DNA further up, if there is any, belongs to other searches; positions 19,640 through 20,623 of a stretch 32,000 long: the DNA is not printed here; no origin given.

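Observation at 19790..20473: Sortase-fold protein with no cysteine: the TLxTC site reads VITSS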

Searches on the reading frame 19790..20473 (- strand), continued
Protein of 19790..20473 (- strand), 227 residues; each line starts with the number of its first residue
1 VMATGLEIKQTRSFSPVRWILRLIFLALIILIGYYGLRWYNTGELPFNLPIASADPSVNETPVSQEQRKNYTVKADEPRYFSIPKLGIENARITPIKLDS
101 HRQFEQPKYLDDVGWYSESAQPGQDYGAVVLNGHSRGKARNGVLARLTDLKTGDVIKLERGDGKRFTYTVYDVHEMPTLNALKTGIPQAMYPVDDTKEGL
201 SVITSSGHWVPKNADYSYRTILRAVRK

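Call 76: find_homologous_proteins(query=A2, max_evalue=0.001)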
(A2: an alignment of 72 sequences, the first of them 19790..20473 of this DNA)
Query A2 (72 sequences) (227 aa, profile of the alignment): 118 proteins with E <= 0.001 among 6917 candidates.
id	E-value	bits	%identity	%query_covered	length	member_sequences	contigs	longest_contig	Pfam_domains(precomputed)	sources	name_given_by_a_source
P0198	2.4e-92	326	48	98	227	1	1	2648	PF04203.19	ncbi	-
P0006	1.2e-80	288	45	97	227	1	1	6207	PF04203.19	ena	-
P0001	5.6e-80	286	100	100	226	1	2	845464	PF04203.19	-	-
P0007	1.8e-79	284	51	83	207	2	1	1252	PF04203.19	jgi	-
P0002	8.0e-79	282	68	100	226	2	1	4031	PF04203.19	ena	-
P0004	1.2e-75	272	66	100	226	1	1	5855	PF04203.19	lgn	-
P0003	4.2e-74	266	67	100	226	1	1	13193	PF04203.19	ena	-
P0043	6.0e-70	253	35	74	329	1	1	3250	PF04203.19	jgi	jgi:LPXTG-site transpeptidase (sortase) family protein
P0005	5.5e-69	250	69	89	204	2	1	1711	PF04203.19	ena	-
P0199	2.2e-67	245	28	99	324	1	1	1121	PF04203.19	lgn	-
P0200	2.3e-67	244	31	90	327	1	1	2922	PF04203.19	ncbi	-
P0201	4.0e-67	244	37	69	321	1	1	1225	PF04203.19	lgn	-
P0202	2.6e-66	241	36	74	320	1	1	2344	PF04203.19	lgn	-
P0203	1.2e-65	239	33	70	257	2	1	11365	PF04203.19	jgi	jgi:LPXTG-site transpeptidase (sortase) family protein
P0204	1.4e-65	239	34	74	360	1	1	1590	PF04203.19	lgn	-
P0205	4.7e-65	237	36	77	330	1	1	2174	PF04203.19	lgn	-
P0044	5.4e-65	237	35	70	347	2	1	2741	PF04203.19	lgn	-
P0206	7.5e-65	236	31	96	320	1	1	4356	PF04203.19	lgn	-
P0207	1.4e-64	235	36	77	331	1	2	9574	PF04203.19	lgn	-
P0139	5.2e-64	233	32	91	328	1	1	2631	PF04203.19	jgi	jgi:LPXTG-site transpeptidase (sortase) family protein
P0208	1.4e-63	232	34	69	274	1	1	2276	PF04203.19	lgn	-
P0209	2.0e-63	232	31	74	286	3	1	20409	PF04203.19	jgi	-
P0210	2.4e-63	231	35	75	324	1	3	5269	PF04203.19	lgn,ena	-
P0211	2.4e-63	231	35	78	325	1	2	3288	PF04203.19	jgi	jgi:sortase (surface protein transpeptidase)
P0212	4.7e-63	230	32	76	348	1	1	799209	PF04203.19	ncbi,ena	-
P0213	8.3e-63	230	34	81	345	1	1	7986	PF04203.19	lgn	-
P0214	8.9e-63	229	35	77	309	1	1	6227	PF04203.19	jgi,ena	-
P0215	1.6e-62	229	37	68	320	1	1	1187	PF04203.19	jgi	jgi:sortase (surface protein transpeptidase)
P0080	1.7e-62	228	34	74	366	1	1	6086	PF04203.19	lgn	-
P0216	1.8e-62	228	34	78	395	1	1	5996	PF04203.19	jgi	jgi:LPXTG-site transpeptidase (sortase) family protein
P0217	2.4e-62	228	34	76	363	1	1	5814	PF04203.19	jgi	-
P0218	3.7e-62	227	31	91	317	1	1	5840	PF04203.19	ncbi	-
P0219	4.2e-62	227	38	73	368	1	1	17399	PF04203.19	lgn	-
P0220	4.3e-62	227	32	90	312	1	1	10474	PF04203.19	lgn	-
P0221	4.7e-62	227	34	80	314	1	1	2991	PF04203.19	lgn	-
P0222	5.8e-62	227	34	75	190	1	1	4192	PF04203.19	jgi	jgi:LPXTG-site transpeptidase (sortase) family protein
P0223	6.2e-62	227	37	73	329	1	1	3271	PF04203.19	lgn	-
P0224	6.2e-62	227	33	90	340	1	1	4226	PF04203.19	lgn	-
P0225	7.9e-62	226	37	76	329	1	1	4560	PF04203.19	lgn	-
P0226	1.1e-61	226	36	70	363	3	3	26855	PF04203.19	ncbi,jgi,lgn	jgi:sortase (surface protein transpeptidase)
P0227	1.4e-61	226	32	96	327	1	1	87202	PF04203.19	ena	-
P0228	1.4e-61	226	30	91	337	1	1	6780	PF04203.19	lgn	-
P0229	1.6e-61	225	38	70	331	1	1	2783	PF04203.19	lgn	-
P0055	2.2e-61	225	36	97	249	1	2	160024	PF04203.19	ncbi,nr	ncbi:MAG TPA: class F sortase [Candidatus Saccharimonadales bacterium]|nr:class F sortase [Candidatu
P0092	2.5e-61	225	32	88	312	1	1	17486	PF04203.19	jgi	jgi:LPXTG-site transpeptidase (sortase) family protein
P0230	2.5e-61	225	36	68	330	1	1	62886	PF04203.19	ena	-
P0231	2.8e-61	225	33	75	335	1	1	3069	PF04203.19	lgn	-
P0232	3.2e-61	224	34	91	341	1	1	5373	PF04203.19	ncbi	-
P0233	4.0e-61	224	37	69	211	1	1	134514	PF04203.19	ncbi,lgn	-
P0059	4.5e-61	224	34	75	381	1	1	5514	PF04203.19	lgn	-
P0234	5.7e-61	224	35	76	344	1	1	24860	PF04203.19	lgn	-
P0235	6.9e-61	223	36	76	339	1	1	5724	PF04203.19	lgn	-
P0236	1.1e-60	223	31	69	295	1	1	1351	PF04203.19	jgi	jgi:LPXTG-site transpeptidase (sortase) family protein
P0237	1.7e-60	222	32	90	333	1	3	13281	PF04203.19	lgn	-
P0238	1.9e-60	222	36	69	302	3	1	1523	PF04203.19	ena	-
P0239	3.0e-60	221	32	71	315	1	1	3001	PF04203.19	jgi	jgi:LPXTG-site transpeptidase (sortase) family protein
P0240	3.3e-60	221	39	68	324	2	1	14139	PF04203.19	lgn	-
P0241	3.3e-60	221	29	96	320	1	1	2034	PF04203.19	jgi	jgi:sortase (surface protein transpeptidase)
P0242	5.5e-60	220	35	69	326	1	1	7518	PF04203.19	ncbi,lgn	-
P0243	8.5e-60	220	35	74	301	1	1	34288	PF04203.19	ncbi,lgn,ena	-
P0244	1.2e-59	219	35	89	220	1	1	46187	PF04203.19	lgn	-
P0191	1.3e-59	219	35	69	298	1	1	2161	PF04203.19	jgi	jgi:LPXTG-site transpeptidase (sortase) family protein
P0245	1.3e-59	219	33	72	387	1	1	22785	PF04203.19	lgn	-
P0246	2.6e-59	218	35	74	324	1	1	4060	PF04203.19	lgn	-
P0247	2.7e-59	218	34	72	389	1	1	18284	PF04203.19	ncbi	-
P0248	2.8e-59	218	34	69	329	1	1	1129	PF04203.19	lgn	-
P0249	1.0e-58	216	36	69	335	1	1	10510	PF04203.19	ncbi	-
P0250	1.1e-58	216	37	72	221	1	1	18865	PF04203.19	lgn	-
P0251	1.5e-58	216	34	96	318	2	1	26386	PF04203.19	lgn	-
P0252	1.7e-58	215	35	68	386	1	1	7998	PF04203.19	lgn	-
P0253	2.4e-58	215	35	69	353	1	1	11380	PF04203.19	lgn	-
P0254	2.9e-58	215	34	70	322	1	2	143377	PF04203.19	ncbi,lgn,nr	ncbi:MAG TPA: class F sortase [Candidatus Saccharimonadales bacterium]|nr:class F sortase [Candidatu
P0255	4.4e-58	214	37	70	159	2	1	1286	PF04203.19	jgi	jgi:sortase A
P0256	9.2e-58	213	33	90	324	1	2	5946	PF04203.19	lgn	-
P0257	9.7e-58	213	34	69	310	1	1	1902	PF04203.19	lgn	-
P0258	1.2e-57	213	35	75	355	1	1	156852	PF04203.19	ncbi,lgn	-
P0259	1.5e-57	212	29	82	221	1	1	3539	PF04203.19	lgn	-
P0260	4.3e-57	211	33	77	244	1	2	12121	PF04203.19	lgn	-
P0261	4.9e-57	211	35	77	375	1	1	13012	PF04203.19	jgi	jgi:LPXTG-site transpeptidase (sortase) family protein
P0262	5.1e-57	211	36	68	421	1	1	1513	PF04203.19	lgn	-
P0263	5.8e-57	210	34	73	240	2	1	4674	PF04203.19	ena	-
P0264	9.6e-57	210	36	69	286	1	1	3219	PF04203.19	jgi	-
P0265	1.3e-56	209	32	69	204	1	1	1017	PF04203.19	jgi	jgi:sortase A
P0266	1.5e-56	209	33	68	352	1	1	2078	PF04203.19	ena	-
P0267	1.7e-56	209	30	69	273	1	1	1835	PF04203.19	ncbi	-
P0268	3.8e-56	208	33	74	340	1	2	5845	PF04203.19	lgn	-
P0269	8.9e-56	207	31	92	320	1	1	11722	PF04203.19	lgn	-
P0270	4.5e-55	204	28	90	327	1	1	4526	PF04203.19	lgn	-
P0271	9.6e-55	203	35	66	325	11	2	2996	PF04203.19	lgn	-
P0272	1.7e-54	202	32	75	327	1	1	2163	PF04203.19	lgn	-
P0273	2.8e-54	202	34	74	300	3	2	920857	PF04203.19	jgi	jgi:LPXTG-site transpeptidase (sortase) family protein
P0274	3.4e-54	201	30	70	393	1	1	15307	PF04203.19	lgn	-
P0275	2.1e-53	199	31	78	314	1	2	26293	PF04203.19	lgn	-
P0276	2.4e-53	199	31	77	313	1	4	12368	PF04203.19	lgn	-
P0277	5.3e-53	197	30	72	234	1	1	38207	PF04203.19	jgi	jgi:sortase (surface protein transpeptidase)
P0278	9.8e-53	197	33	68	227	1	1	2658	PF04203.19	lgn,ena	-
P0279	1.9e-52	196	30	81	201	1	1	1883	PF04203.19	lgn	-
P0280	2.5e-52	195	34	76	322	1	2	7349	PF04203.19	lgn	-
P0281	5.4e-52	194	33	80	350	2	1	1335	PF04203.19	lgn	-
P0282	8.6e-49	184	33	67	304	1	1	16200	PF04203.19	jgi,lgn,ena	-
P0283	9.2e-49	184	33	65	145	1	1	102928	PF04203.19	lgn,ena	-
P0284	1.9e-48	183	33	74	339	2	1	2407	PF04203.19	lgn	-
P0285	7.7e-46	174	29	78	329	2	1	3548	PF04203.19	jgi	jgi:hypothetical protein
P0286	3.2e-45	172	33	75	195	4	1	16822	PF04203.19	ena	-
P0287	1.9e-41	160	35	55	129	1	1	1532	PF04203.19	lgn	-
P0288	1.5e-36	144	32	87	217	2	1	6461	PF04203.19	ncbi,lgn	-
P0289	2.6e-33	133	33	76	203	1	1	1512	PF04203.19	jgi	jgi:sortase A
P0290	2.9e-27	113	30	65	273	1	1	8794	PF04203.19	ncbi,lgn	-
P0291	9.2e-27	112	27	65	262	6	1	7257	PF04203.19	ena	-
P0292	5.9e-26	109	27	65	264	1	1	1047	PF04203.19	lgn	-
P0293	2.2e-20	91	33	51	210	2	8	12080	PF04203.19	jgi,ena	jgi:LPXTG-site transpeptidase (sortase) family protein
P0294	3.0e-20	90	33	51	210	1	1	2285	PF04203.19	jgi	jgi:LPXTG-site transpeptidase (sortase) family protein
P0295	4.3e-20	90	33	51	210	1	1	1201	PF04203.19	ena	-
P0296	9.8e-20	89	32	51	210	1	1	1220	PF04203.19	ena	-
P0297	1.9e-19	88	32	51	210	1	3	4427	PF04203.19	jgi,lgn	jgi:LPXTG-site transpeptidase (sortase) family protein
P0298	2.1e-19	88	33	51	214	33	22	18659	PF04203.19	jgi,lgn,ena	jgi:LPXTG-site transpeptidase (sortase) family protein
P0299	3.9e-19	87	33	48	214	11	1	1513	PF04203.19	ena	-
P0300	4.2e-18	83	33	48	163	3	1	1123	PF04203.19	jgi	jgi:LPXTG-site transpeptidase (sortase) family protein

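Call 77: find_encoding_contigs(protein=P0212, flank=6000, max_places=1)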
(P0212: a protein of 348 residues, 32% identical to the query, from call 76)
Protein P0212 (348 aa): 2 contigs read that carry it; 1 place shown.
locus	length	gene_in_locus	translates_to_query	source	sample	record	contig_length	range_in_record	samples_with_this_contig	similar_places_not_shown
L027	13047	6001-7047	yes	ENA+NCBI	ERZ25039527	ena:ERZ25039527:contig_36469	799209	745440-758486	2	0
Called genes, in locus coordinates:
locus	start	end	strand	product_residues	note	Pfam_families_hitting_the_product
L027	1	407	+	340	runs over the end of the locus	PF00154:RecA_N, PF06745:ATPase (weak), PF08423:Rad51, PF13481:AAA_25 (faint), PF27531:MT3502_N, PF01637:ATPase_2 (faint), PF13479:AAA_24 (faint), PF21096:RecA_C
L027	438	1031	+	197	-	PF27462:RecX_N, PF21982:RecX_HTH1 (faint), PF02631:RecX_HTH2, PF21981:RecX_HTH3 (weak)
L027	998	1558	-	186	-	-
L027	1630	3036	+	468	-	-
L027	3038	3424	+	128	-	PF02367:TsaE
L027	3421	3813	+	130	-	PF00814:TsaD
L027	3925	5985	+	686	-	-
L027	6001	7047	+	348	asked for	PF04203:Sortase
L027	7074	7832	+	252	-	PF02535:Zip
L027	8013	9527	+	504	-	PF12072:RNase_Y_N, PF22891:KH_PNO1_2nd (faint), PF00013:KH_1 (weak), PF01966:HD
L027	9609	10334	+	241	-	PF14023:Bestrophin-like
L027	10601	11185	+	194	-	PF00583:Acetyltransf_1, PF13673:Acetyltransf_10 (weak), PF13508:Acetyltransf_7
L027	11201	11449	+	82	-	PF18893:DUF5652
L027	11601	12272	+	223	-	-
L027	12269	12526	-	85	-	PF00583:Acetyltransf_1, PF13508:Acetyltransf_7, PF13673:Acetyltransf_10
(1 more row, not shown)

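Call 78: find_encoding_contigs(protein=P0254, flank=6000, max_places=1)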
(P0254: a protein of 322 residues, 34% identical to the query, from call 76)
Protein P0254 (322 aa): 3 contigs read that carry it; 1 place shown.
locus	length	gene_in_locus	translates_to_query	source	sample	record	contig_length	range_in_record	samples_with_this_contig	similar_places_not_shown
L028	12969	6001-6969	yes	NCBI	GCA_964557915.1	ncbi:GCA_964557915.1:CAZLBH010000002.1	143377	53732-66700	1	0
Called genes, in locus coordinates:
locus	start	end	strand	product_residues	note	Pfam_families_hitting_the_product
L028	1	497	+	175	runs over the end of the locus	PF13560:HTH_31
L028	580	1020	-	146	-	PF00293:NUDIX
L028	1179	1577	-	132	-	PF00903:Glyoxalase, PF22677:Ble-like_N (weak)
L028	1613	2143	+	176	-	PF00300:His_Phos_1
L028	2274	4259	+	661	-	PF01510:Amidase_2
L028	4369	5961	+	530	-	-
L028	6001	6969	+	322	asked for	PF04203:Sortase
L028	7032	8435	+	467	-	PF12708:Pect-lyase_RHGA_epim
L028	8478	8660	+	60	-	PF02416:TatA_B_E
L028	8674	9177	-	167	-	PF01047:MarR, PF12802:MarR_2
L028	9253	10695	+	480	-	PF00083:Sugar_tr (weak), PF07690:MFS_1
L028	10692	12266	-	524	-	PF03734:YkuD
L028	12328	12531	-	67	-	-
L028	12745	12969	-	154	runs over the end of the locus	-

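Call 93: find_encoding_contigs(protein=P0001, flank=3000, max_places=4)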
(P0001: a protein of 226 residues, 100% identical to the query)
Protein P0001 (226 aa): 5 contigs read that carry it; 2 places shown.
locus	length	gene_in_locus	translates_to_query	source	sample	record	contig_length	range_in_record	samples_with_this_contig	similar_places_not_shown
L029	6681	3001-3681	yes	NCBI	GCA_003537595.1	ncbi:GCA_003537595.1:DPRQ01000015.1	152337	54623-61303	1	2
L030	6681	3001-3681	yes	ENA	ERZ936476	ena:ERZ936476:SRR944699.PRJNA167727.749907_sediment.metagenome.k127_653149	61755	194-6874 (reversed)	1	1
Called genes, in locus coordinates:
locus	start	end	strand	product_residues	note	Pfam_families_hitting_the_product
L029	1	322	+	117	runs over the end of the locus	PF00861:Ribosomal_L18p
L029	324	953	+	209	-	PF00333:Ribosomal_S5, PF03719:Ribosomal_S5_C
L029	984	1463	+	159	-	PF00828:Ribosomal_L27A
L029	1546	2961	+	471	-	PF00344:SecY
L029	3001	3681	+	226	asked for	PF04203:Sortase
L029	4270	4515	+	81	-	PF01176:eIF-1a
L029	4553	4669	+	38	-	PF00444:Ribosomal_L36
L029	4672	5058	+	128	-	PF00416:Ribosomal_S13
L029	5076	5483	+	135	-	PF00411:Ribosomal_S11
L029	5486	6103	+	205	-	PF00163:Ribosomal_S4, PF01479:S4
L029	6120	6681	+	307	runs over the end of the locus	PF01193:RNA_pol_L, PF14520:HHH_5 (faint), PF01000:RNA_pol_A_bac, PF03118:RNA_pol_A_CTD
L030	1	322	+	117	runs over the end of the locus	PF00861:Ribosomal_L18p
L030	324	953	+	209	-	PF00333:Ribosomal_S5, PF03719:Ribosomal_S5_C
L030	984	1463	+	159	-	PF00828:Ribosomal_L27A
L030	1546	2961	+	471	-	PF00344:SecY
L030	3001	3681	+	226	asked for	PF04203:Sortase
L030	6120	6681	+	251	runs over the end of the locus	?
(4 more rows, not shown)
